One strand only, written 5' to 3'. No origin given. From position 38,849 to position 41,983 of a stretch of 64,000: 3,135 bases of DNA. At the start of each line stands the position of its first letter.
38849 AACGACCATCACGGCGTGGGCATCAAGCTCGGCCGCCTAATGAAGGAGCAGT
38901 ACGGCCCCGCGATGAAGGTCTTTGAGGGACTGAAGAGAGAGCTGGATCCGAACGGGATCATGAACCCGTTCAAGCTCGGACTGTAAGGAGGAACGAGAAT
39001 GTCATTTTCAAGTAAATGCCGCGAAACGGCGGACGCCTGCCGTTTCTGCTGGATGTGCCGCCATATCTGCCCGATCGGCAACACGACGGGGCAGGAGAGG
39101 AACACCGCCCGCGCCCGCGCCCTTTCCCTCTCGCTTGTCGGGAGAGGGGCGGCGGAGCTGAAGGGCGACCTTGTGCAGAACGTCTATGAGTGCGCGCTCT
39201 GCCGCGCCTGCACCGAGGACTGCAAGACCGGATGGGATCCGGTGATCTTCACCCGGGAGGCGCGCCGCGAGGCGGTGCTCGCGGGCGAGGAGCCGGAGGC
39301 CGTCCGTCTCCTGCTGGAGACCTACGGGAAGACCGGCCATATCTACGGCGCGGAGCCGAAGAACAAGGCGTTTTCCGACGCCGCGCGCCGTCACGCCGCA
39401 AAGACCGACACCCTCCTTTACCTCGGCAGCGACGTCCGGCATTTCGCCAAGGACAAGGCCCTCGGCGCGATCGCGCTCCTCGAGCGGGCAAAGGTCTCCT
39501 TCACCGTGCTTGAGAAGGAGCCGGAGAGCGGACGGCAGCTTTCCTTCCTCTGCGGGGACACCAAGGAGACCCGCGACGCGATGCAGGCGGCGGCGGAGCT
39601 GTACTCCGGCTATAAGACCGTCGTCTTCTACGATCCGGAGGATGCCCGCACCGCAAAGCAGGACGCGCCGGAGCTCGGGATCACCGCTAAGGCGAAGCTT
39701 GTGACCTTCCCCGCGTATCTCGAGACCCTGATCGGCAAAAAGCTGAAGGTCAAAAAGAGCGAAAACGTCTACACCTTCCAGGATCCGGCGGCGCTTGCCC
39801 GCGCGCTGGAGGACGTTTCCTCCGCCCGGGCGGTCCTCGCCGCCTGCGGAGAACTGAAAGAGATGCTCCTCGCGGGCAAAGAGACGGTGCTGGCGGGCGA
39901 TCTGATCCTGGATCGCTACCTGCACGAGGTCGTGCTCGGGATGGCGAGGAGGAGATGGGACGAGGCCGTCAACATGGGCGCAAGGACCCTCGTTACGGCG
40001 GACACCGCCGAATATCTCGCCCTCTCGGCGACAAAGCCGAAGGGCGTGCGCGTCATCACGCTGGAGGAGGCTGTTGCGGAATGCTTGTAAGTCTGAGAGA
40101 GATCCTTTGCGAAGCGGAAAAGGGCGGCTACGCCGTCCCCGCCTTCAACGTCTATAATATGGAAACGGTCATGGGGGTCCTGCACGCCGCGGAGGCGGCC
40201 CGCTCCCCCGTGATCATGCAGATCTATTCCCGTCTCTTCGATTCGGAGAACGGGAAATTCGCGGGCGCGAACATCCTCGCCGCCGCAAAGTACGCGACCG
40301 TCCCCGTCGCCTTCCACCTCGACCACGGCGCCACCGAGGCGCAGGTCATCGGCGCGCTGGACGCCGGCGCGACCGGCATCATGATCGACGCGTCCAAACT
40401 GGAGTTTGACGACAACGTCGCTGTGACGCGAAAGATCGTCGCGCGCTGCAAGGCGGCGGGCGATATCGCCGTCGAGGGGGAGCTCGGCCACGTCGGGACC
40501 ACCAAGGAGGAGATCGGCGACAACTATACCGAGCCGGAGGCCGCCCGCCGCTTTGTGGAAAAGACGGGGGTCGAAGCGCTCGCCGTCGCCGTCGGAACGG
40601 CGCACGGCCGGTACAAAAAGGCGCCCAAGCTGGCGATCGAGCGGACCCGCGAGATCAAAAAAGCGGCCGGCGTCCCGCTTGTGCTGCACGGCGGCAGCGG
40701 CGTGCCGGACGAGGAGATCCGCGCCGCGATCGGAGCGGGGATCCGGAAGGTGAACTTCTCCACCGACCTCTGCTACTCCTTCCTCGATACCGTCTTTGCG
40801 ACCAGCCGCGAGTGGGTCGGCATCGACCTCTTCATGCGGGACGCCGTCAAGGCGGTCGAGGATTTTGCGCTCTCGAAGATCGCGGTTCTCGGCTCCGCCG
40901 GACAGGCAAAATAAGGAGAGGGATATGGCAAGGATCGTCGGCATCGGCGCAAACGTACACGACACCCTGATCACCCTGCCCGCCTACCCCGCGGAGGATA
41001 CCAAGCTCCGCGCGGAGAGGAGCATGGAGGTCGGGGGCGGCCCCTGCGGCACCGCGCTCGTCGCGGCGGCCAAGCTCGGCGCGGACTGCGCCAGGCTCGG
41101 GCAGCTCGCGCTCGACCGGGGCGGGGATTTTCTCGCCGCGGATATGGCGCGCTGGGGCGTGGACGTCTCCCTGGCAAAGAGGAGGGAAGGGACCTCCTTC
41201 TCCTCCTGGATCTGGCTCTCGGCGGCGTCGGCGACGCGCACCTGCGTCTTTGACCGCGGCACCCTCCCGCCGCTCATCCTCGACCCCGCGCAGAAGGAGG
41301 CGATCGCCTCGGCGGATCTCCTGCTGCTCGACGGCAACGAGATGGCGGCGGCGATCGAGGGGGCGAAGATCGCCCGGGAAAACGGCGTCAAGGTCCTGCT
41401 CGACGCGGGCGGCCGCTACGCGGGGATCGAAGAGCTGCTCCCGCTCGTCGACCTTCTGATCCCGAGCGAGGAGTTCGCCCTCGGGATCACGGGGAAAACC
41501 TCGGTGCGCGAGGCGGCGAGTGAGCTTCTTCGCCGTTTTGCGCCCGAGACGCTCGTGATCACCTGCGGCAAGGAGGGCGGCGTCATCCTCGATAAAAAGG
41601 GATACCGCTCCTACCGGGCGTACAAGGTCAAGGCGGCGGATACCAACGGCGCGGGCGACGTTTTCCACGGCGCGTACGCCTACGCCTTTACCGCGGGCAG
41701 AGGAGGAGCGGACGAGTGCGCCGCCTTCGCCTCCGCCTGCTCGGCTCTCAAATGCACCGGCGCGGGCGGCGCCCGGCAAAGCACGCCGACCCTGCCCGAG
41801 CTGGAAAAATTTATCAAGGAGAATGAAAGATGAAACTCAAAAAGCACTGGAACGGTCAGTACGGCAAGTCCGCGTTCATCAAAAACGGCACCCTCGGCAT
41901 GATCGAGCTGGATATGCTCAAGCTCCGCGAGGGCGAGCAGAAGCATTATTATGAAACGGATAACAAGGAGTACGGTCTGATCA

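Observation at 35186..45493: AraC-linked carbohydrate cluster mixing iolJ/iolC/iolB-like genes with a FucI-like isomerase, FAD oxidase, Fe-S protein, FGGY kinase and fused ETF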

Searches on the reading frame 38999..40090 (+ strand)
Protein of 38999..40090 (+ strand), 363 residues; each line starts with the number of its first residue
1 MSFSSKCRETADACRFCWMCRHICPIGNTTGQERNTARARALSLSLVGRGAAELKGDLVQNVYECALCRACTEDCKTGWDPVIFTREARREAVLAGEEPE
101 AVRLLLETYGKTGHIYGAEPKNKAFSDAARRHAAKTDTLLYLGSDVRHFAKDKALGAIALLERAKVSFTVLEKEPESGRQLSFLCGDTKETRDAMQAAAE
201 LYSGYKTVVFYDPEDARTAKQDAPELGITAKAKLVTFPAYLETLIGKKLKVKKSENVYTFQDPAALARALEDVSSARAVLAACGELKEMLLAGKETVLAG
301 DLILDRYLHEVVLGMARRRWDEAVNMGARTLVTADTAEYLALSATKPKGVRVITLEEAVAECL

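Call 4: search_protein_families(library=pfam, proteins=[window:38999-40090:+])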
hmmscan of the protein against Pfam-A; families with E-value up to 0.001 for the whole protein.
window:38999-40090:+ (363 aa): 4 families
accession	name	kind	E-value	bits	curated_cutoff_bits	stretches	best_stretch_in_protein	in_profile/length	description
PF13183.11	Fer4_8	-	8.7e-08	33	27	1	11-78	2-67/68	4Fe-4S dicluster domain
PF13534.11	Fer4_17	-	7.6e-05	23.6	22.2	1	13-78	1-59/61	4Fe-4S dicluster domain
PF13187.11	Fer4_9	-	0.0007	20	27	0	13-78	1-50/52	4Fe-4S dicluster domain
PF12838.12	Fer4_7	-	0.00089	20.1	27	0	14-78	2-51/52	4Fe-4S dicluster domain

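Call 6: search_protein_families(library=pfam, proteins=[window:38999-40090:+], max_evalue=10)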
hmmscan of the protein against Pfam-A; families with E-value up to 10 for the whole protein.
window:38999-40090:+ (363 aa): 8 families
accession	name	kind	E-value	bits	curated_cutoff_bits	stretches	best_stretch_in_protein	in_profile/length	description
PF13183.11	Fer4_8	-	8.7e-08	33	27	1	11-78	2-67/68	4Fe-4S dicluster domain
PF13534.11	Fer4_17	-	7.6e-05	23.6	22.2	1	13-78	1-59/61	4Fe-4S dicluster domain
PF13187.11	Fer4_9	-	0.0007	20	27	1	13-78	1-50/52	4Fe-4S dicluster domain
PF12838.12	Fer4_7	-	0.00089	20.1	27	1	14-78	2-51/52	4Fe-4S dicluster domain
PF13484.11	Fer4_16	-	0.089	14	30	1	14-75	2-63/66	4Fe-4S double cluster binding domain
PF13237.11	Fer4_10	-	0.26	11.7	25.5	1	9-75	4-52/53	4Fe-4S dicluster domain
PF14697.11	Fer4_21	-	0.41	11.2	35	1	9-27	36-54/59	4Fe-4S dicluster domain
PF00037.32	Fer4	-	4.6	7.7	21.1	1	12-27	6-21/24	4Fe-4S binding domain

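Call 7: search_protein_families(library=ncbifam, proteins=[window:38999-40087:+], max_evalue=0.01)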
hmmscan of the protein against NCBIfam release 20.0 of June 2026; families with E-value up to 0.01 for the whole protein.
window:38999-40087:+ (363 aa): 3 families
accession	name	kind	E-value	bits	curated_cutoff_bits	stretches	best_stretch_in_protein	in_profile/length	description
NF045796.1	DsrK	equivalog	1.3e-08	33.9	400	1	51-289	102-356/453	sulfate reduction electron transfer complex DsrMKJOP subunit DsrK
NF004898.0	PRK06259.1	equivalog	0.0013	17.4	385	1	13-286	135-407/488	fumarate reductase (CoM/CoB) subunit TfrB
TIGR03290.1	CoB_CoM_SS_C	equivalog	0.0014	18.7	160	1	12-123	2-106/144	CoB--CoM heterodisulfide reductase subunit C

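Call 75: find_homologous_proteins(query=window:38999-40087:+, max_evalue=1e-10)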
Query window:38999-40087:+ (363 aa): 1186 proteins with E <= 1e-10 among 8000 candidates; the best 120 are listed.
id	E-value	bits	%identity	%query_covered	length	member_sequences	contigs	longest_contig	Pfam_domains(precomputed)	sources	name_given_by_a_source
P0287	6.1e-236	800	100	100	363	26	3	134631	PF13183.12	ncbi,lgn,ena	-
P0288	5.4e-149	514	66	100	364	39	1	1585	PF13183.12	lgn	-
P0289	1.0e-148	513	66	100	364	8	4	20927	PF13534.12,PF13183.12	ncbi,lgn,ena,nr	ncbi:MAG: (Fe-S)-binding protein [Clostridia bacterium]|nr:(Fe-S)-binding protein [Clostridia bacter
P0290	8.9e-145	500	64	100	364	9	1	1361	PF13534.12,PF13183.12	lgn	-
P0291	1.8e-141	490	62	100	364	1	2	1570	PF13183.12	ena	-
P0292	3.7e-141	488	61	100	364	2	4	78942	PF13183.12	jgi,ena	-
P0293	1.6e-125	437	99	46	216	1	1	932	-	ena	-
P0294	4.6e-117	409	56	100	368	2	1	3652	PF13534.12,PF13183.12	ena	-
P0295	5.3e-113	396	54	100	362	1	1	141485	PF13183.12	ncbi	-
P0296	8.7e-113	395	52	100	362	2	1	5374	PF13183.12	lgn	-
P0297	1.9e-111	391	55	100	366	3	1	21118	PF13183.12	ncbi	-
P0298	6.9e-111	389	50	100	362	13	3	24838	PF13183.12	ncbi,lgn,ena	-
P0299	1.1e-110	388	54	100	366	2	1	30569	PF13183.12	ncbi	-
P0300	1.7e-110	388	51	100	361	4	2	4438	PF13183.12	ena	-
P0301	2.1e-109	384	52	100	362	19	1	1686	PF13534.12,PF13183.12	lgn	-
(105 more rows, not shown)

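Call 84: predict_structure(alignment_id=A2)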
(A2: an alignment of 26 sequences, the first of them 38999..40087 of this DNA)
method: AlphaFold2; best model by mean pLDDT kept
length: 363 residues; sequences in the alignment: 26
mean_pLDDT: 91.4   pTM: 0.91
mean pLDDT of the five models: 91.4, 88.9, 86.8, 86.5, 86.3
residues with pLDDT >= 90: 268; 70-90: 79; 50-70: 16; < 50: 0
segments of 3 or more residues with pLDDT < 50: none
pLDDT, mean of each block of 10 residues (from residue 1): 83 75 77 68 87 90 78 71 87 93 94 94 97 98 97 97 98 95 93 97 98 96 93 98 96 96 92 97 96 89 89 94 94 98 96 98 95
secondary structure, 60 per line:
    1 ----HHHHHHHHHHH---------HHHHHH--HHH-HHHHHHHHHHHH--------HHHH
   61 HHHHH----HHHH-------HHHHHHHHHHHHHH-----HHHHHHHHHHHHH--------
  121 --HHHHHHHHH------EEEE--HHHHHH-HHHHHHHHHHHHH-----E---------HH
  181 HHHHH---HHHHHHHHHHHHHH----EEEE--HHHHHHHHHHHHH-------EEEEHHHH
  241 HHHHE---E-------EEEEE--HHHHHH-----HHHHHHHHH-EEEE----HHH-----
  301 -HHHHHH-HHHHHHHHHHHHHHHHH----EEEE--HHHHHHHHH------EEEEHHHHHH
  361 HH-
elements in order: H5-15 H25-30 H37-48 H57-65 H70-73 H81-94 H100-112 H123-131 E138-141 H144-149 H151-163 H179-185 H189-202 E207-210 H213-225 E233-236 H237-244 E257-261 H264-269 H275-283 E285-288 H302-307 H309-325 E330-333 H336-344 E351-354 H355-362

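Call 86: fold_search(model_id=the predicted structure, library=pdb)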
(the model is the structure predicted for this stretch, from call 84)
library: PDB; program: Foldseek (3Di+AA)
matches with E <= 10: 903; with E <= 0.001: 20
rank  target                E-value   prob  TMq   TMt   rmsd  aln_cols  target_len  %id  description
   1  9ojn                  5.3e-13  1.00  0.76  0.40   4.6       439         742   18  Structure of Mycobacterium smegmatis EtfD (released 2025-05-21)
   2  9a6l_A                1.9e-08  1.00  0.52  0.76   4.1       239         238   16  Integrative model of LUTA-LUTB by crosslinking MS and deep learning (released 2024-09-18)
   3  5odc_B                9.5e-06  1.00  0.48  0.58   5.3       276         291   13  Heterodisulfide reductase / [NiFe]-hydrogenase complex from Methanothermococcus thermolithotrophicus at 2.3 A resoluti (released 2017-08-30)
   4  8rwn_B                5.2e-05  1.00  0.49  0.61   5.3       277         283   13  CryoEM structure of the Hdr(ABC)2 subunits of the Elp-Hdr complex of Methanothermobacter marburgensis (released 2025-05-14)
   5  3s81_C                8.6e-05  1.00  0.32  0.44   8.2       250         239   15  Crystal Structure of Putative Aspartate Racemase from Salmonella Typhimurium (released 2011-06-15)
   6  5hj7_A                9.1e-05  1.00  0.27  0.36   8.4       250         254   13  Glutamate Racemase Mycobacterium tuberculosis (MurI) with bound D-glutamate, 2.3 Angstrom resolution, X-ray diffractio (released 2016-05-25)
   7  8rvu_B                1.1e-04  1.00  0.49  0.62   5.0       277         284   12  CryoEM structure of the Elp-Hdr complex of Methanothermobacter marburgensis state 2 (composite structure) (released 2025-05-14)
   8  3s81_A                1.4e-04  1.00  0.31  0.43   7.8       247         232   14  Crystal Structure of Putative Aspartate Racemase from Salmonella Typhimurium (released 2011-06-15)
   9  3s7z_B                1.5e-04  1.00  0.31  0.43   8.0       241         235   15  Crystal Structure of Putative Aspartate Racemase from Salmonella Typhimurium Complexed with Succinate (released 2011-10-05)
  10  8rvy_b                1.6e-04  1.00  0.45  0.56   6.0       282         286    9  CryoEM structure of the Elp-Hdr complex of Methanothermobacter marburgensis state 1 (composite structure) (released 2025-05-14)
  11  5hj7_B                1.6e-04  1.00  0.29  0.37   8.2       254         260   12  Glutamate Racemase Mycobacterium tuberculosis (MurI) with bound D-glutamate, 2.3 Angstrom resolution, X-ray diffractio (released 2016-05-25)
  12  3s7z_A                2.2e-04  1.00  0.31  0.43   7.9       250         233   16  Crystal Structure of Putative Aspartate Racemase from Salmonella Typhimurium Complexed with Succinate (released 2011-10-05)
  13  5evc_B                3.1e-04  1.00  0.31  0.42   8.4       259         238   14  Crystal structure of putative aspartate racemase from Salmonella Typhimurium complexed with sulfate and potassium (released 2015-12-02)
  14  8rvy_B                3.3e-04  1.00  0.47  0.58   5.3       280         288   10  CryoEM structure of the Elp-Hdr complex of Methanothermobacter marburgensis state 1 (composite structure) (released 2025-05-14)
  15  5evc_A                3.6e-04  1.00  0.30  0.41   8.4       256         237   15  Crystal structure of putative aspartate racemase from Salmonella Typhimurium complexed with sulfate and potassium (released 2015-12-02)
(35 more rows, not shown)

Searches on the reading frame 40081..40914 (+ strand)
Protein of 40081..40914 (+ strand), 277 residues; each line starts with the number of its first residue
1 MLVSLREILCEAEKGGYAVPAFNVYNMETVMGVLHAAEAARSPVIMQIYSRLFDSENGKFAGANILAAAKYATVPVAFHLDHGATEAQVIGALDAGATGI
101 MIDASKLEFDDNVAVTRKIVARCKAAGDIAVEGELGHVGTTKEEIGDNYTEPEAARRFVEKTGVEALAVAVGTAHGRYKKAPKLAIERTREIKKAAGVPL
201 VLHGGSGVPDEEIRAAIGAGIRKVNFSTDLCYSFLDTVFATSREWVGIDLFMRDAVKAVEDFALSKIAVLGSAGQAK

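Call 4: search_protein_families(library=pfam, proteins=[window:40081-40914:+])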
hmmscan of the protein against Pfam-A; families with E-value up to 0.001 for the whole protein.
window:40081-40914:+ (277 aa): 1 family
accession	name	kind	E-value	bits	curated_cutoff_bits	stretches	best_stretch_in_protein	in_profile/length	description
PF01116.26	F_bP_aldolase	-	1.5e-87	294.1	25.5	1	3-275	1-277/277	Fructose-bisphosphate aldolase class-II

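Call 7: search_protein_families(library=ncbifam, proteins=[window:40081-40911:+], max_evalue=0.01)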
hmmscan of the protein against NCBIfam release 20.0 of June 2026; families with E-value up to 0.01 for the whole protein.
window:40081-40911:+ (277 aa): 20 families
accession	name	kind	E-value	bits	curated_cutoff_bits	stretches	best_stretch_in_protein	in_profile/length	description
NF009497.0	PRK12857.1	equivalog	4e-74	249.4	423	1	1-276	2-284/284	class II fructose-1,6-bisphosphate aldolase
NF006626.0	PRK09195.1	subfamily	1.7e-73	247.2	384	1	1-275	2-283/284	tagatose-bisphosphate aldolase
TIGR01859.1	fruc_bis_ald_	equivalog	5.6e-73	246.1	343.05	1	2-276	1-282/282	class II fructose-1,6-bisphosphate aldolase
NF009374.0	PRK12737.1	subfamily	9e-73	244.7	383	1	1-275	2-283/284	tagatose-bisphosphate aldolase subunit GatY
TIGR00167.1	cbbA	subfamily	5.3e-72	242.6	215.6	1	1-276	2-290/290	ketose-bisphosphate aldolase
NF006042.0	PRK08185.1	subfamily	1.2e-70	238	405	1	1-276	1-284/287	hypothetical protein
NF005288.0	PRK06806.1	equivalog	8.9e-67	225.3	396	1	2-272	3-277/281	class II fructose-bisphosphate aldolase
TIGR01858.1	tag_bisphos_ald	equivalog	1.1e-66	224.9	443.55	1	2-275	1-281/282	tagatose bisphosphate family class II aldolase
NF005284.0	PRK06801.1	equivalog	1.1e-61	208.8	406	1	2-275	3-285/286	ketose 1,6-bisphosphate aldolase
NF005943.0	PRK07998.1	equivalog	7.5e-58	196.2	364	1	2-272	3-277/283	class II aldolase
NF009375.0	PRK12738.1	equivalog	4e-55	187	542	1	3-275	4-283/286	tagatose-bisphosphate aldolase subunit KbaY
NF006376.0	PRK08610.1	equivalog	1.9e-52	178.7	527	1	2-276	3-285/286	class II fructose-bisphosphate aldolase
NF005823.0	PRK07709.1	equivalog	3.1e-52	178.1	545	1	2-275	3-284/285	class II fructose-bisphosphate aldolase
NF005481.0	PRK07084.1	equivalog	2.3e-45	155.2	511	1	2-215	12-238/324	class II fructose-bisphosphate aldolase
NF004493.0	PRK05835.1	equivalog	1.8e-44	152.2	558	1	1-212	1-219/307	class II fructose-bisphosphate aldolase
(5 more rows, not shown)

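Call 34: search_solved_structures(query=window:40081-40911:+, max_evalue=1e-20)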
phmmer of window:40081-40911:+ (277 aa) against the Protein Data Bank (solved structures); distinct sequences matched with E-value up to 1e-20: 20.
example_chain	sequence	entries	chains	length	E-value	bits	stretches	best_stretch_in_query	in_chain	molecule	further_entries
8q57_A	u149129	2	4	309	3.4e-52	180.8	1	7-276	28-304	Tagatose-1,6-bisphosphate aldolase kbaY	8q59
6ofu_A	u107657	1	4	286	6e-52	180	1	5-276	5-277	YdjI aldolase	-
1gvf_A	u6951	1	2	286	4.4e-51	177.2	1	2-275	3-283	TAGATOSE-BISPHOSPHATE ALDOLASE AGAY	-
8q58_A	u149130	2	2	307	1.3e-49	172.4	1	4-276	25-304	Ketose-bisphosphate aldolase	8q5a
4to8_A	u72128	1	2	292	2.3e-49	171.6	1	2-277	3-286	Fructose-1,6-bisphosphate aldolase, class II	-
3gak_A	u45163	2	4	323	5e-49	170.5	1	2-211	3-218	Fructose-bisphosphate aldolase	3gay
2isv_A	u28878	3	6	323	1.1e-48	169.4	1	2-211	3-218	Putative fructose-1,6-bisphosphate aldolase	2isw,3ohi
7nc7_A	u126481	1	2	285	2.7e-48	168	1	2-276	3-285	Fructose-bisphosphate aldolase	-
3gb6_A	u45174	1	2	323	6.8e-48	166.7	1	2-211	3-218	Fructose-bisphosphate aldolase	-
3q94_A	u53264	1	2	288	1.7e-47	165.5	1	2-275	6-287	Fructose-bisphosphate aldolase, class II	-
7ncc_A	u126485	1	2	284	2.7e-47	164.8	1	2-275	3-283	Putative class II fructose-1,6-bisphosphate aldolase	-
1rv8_A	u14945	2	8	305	5.5e-46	160.5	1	1-214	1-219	fructose-1,6-bisphosphate aldolase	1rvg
2fjk_A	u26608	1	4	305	4e-45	157.7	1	1-218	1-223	Fructose-bisphosphate aldolase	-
3c4u_A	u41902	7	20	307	2.7e-42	148.4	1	1-220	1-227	Fructose-bisphosphate aldolase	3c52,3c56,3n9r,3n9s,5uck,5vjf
5ucs_A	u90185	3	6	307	3.7e-42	147.9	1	1-220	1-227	Fructose-bisphosphate aldolase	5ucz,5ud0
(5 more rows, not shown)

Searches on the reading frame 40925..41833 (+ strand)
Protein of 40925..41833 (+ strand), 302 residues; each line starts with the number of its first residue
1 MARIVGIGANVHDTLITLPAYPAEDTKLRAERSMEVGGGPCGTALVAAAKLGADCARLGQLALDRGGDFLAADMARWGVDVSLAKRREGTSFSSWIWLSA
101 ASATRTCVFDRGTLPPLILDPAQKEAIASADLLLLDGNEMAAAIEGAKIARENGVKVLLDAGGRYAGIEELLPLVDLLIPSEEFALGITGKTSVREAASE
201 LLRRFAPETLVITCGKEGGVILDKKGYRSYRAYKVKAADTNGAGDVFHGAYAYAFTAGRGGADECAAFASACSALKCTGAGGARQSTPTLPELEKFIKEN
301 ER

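Call 4: search_protein_families(library=pfam, proteins=[window:40925-41833:+])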
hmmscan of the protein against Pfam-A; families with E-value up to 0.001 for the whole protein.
window:40925-41833:+ (302 aa): 1 family
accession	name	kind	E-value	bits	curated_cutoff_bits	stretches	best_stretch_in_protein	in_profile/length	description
PF00294.29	PfkB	-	3.5e-35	122.2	25.8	1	16-288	12-300/302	pfkB family carbohydrate kinase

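Call 7: search_protein_families(library=ncbifam, proteins=[window:40925-41830:+], max_evalue=0.01)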
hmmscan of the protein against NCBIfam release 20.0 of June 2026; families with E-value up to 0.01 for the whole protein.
window:40925-41830:+ (302 aa): 21 families
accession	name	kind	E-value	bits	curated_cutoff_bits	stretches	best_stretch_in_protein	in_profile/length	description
TIGR02152.1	D_ribokin_bact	equivalog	2.7e-33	115.6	299.65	1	5-294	2-297/298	ribokinase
NF008353.0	PRK11142.1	equivalog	1.3e-25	90.5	341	1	2-300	3-306/307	ribokinase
TIGR04382.1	myo_inos_iolC_N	equivalog_domain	3.6e-24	85.6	300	1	34-297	31-309/309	5-dehydro-2-deoxygluconokinase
NF053626.1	RibKinHalex1628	equivalog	4.8e-22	78.8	330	1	1-298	1-292/293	ATP-dependent ribose-1-phosphate kinase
NF041332.1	KDG_KDGal_kin_Halo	equivalog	3.6e-17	62.8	440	1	22-299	16-312/320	bifunctional 2-dehydro-3-deoxygluconokinase/2-dehydro-3-deoxygalactonokinase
NF006957.1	PRK09434.1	equivalog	2.3e-14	53.6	450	1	170-289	175-298/302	fructokinase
NF049991.1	TagKinase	equivalog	7.8e-14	51.2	420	1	158-301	178-319/321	tagatose kinase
NF040938.1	KDG_KDGal_kin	equivalog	1.1e-11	44.5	400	1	174-299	183-305/305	bifunctional 2-dehydro-3-deoxygluconokinase/2-dehydro-3-deoxygalactonokinase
NF007321.0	PRK09813.1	equivalog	1.3e-11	44.5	247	1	39-274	26-252/261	fructoselysine 6-kinase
NF047869.1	myo_kin_aldol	exception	2e-11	43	600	1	168-301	199-335/586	bifunctional 5-dehydro-2-deoxygluconokinase/5-dehydro-2-deoxyphosphogluconate aldolase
TIGR03168.1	1-PFK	subfamily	2.2e-10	40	216.4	1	147-281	150-286/305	hexose kinase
TIGR03828.1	pfkB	equivalog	3.5e-09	36.1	292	1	147-281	150-286/305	1-phosphofructokinase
TIGR02198.1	rfaE_dom_I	equivalog_domain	6e-09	35.4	345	1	122-289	136-309/315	D-glycero-beta-D-manno-heptose-7-phosphate kinase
NF041134.1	R1P_kin_Thcocales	equivalog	3.4e-08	33.3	500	1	4-259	3-246/291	ADP-dependent ribose-1-phosphate kinase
NF008454.0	PRK11316.1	equivalog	8.3e-06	24.7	521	1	39-299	52-314/475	bifunctional D-glycero-beta-D-manno-heptose-7-phosphate kinase/D-glycero-beta-D-manno-heptose 1-phosphate adenylyltransferase HldE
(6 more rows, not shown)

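Call 35: search_solved_structures(query=window:40925-41830:+, max_evalue=1e-15)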
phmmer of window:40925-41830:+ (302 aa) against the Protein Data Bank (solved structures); distinct sequences matched with E-value up to 1e-15: 11.
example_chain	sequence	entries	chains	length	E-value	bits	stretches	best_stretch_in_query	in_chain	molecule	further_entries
7ag6_A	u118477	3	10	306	1.1e-32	116.8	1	1-296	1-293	Sulfofructose kinase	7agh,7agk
3ry7_A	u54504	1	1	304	1.1e-23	87.3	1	3-294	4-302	Ribokinase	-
6znx_A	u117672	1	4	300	3.2e-19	72.5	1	13-295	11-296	Ribokinase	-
8cqx_A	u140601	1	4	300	4.5e-19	72.1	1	13-295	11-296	Ribokinase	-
1gqt_A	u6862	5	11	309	2.1e-18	69.9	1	5-298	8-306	RIBOKINASE | PROTEIN (RIBOKINASE)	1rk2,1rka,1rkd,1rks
1vm7_A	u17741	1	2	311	3e-18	69.4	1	26-298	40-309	ribokinase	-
2rbc_A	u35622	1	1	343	3.3e-17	66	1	4-298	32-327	Sugar kinase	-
11bl_A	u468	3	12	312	1.7e-16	63.6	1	34-297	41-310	Ribokinase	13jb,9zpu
4x8f_A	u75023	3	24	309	2.2e-16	63.3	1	3-300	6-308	Ribokinase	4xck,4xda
6ilr_A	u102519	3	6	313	2.7e-16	62.9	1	5-297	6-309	Ribokinase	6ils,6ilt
2qcv_A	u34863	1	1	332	3.2e-16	62.7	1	33-301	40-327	Putative 5-dehydro-2-deoxygluconokinase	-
